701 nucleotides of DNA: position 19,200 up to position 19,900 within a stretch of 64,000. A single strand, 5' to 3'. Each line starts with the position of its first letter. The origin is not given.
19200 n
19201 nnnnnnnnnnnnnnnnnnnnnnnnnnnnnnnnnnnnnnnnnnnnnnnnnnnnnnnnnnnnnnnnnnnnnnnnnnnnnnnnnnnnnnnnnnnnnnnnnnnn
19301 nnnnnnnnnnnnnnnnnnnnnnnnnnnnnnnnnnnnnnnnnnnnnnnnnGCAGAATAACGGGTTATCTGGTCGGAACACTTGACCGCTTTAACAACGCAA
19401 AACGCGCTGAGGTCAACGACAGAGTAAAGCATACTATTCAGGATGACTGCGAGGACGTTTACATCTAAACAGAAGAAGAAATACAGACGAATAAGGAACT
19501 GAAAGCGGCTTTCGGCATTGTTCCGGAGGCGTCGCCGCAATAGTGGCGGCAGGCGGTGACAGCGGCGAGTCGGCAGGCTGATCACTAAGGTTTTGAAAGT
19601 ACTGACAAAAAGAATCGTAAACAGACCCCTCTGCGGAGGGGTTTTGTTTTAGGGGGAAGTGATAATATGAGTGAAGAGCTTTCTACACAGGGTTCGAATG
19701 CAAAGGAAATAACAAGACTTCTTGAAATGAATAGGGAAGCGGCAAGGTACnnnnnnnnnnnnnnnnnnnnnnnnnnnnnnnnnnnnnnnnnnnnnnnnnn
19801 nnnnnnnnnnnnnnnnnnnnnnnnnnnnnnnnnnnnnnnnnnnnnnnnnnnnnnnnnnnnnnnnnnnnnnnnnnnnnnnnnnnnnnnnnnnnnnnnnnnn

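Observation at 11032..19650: Repeated ~100-nt GC-rich non-coding element fused to the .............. terminator (two copies), sharing a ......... hairpin loop with a third site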

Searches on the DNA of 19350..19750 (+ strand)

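Call 46: search_rna_families(source=window, start=19350, end=19750, threshold=evalue, max_evalue=10)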
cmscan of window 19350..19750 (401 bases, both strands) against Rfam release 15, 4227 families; matches with E-value up to 10: 2.
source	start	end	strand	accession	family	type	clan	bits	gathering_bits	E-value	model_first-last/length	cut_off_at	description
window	19583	19653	+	RF01772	rnk_pseudo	Cis-reg; leader;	-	14.3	55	7.9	1-108/108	no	Pseudomonas rnk leader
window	19623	19644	+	RF01400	istR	Gene; antitoxin;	-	11.8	45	7.9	106-127/130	no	istR Hfq binding RNA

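Call 55: search_dna_similar(query=window:19469-19666:+, collection=phages, mode=distant, max_evalue=1)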
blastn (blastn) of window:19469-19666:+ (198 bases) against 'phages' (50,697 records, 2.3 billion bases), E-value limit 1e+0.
Records with a match: 17; places in all: 17; records where one place covers at least 80% of the query: 0.
Best place of each record, by identity: >=99% 2; 90-95% 15.
By first word of the organism name: Streptomyces 15; Oenococcus 2.
By host as written in the record: Streptomyces lividans JI 1326 7; Streptomyces griseus ATCC 10137 6; Streptomyces venezuelae ATCC 10712 2; - 2.
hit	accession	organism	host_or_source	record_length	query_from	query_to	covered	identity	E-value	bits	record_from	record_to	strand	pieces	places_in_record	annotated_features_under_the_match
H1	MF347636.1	Streptomyces phage NootNoot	Streptomyces griseus ATCC 10137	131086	152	180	15%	93.1%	2e-1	41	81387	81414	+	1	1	none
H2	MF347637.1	Streptomyces phage Paradiddles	Streptomyces griseus ATCC 10137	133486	152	180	15%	93.1%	2e-1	41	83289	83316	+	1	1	none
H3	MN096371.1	Streptomyces phage Braelyn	Streptomyces griseus ATCC 10137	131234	152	180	15%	93.1%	2e-1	41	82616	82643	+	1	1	none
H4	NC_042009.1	Streptomyces phage NootNoot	Streptomyces griseus ATCC 10137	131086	152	180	15%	93.1%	2e-1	41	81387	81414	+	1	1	none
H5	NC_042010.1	Streptomyces phage Paradiddles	Streptomyces griseus ATCC 10137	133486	152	180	15%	93.1%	2e-1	41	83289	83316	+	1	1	none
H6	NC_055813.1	Streptomyces phage Braelyn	Streptomyces griseus ATCC 10137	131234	152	180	15%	93.1%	2e-1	41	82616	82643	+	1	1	none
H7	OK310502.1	Streptomyces phage Bartholomune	Streptomyces lividans JI 1326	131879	152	180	15%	93.1%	2e-1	41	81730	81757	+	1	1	none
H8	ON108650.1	Streptomyces phage Squillium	Streptomyces lividans JI 1326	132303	152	180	15%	93.1%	2e-1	41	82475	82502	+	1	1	none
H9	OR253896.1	Streptomyces phage Persimmon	Streptomyces lividans JI 1326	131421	152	180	15%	93.1%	2e-1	41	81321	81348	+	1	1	none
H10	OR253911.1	Streptomyces phage PinkiePie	Streptomyces lividans JI 1326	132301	152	180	15%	93.1%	2e-1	41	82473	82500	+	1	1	none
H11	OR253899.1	Streptomyces phage Liandry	Streptomyces lividans JI 1326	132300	152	180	15%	93.1%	2e-1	41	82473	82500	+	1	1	none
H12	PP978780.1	Streptomyces phage WhereRU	Streptomyces lividans JI 1326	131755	152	180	15%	93.1%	2e-1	41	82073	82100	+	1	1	none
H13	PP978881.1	Streptomyces phage Navo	Streptomyces lividans JI 1326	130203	152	180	15%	93.1%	2e-1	41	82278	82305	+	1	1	none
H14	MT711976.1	Streptomyces phage Coruscant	Streptomyces venezuelae ATCC 10712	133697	157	183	14%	92.6%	2e-1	41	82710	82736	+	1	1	none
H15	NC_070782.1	Streptomyces phage Coruscant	Streptomyces venezuelae ATCC 10712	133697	157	183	14%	92.6%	2e-1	41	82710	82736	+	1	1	none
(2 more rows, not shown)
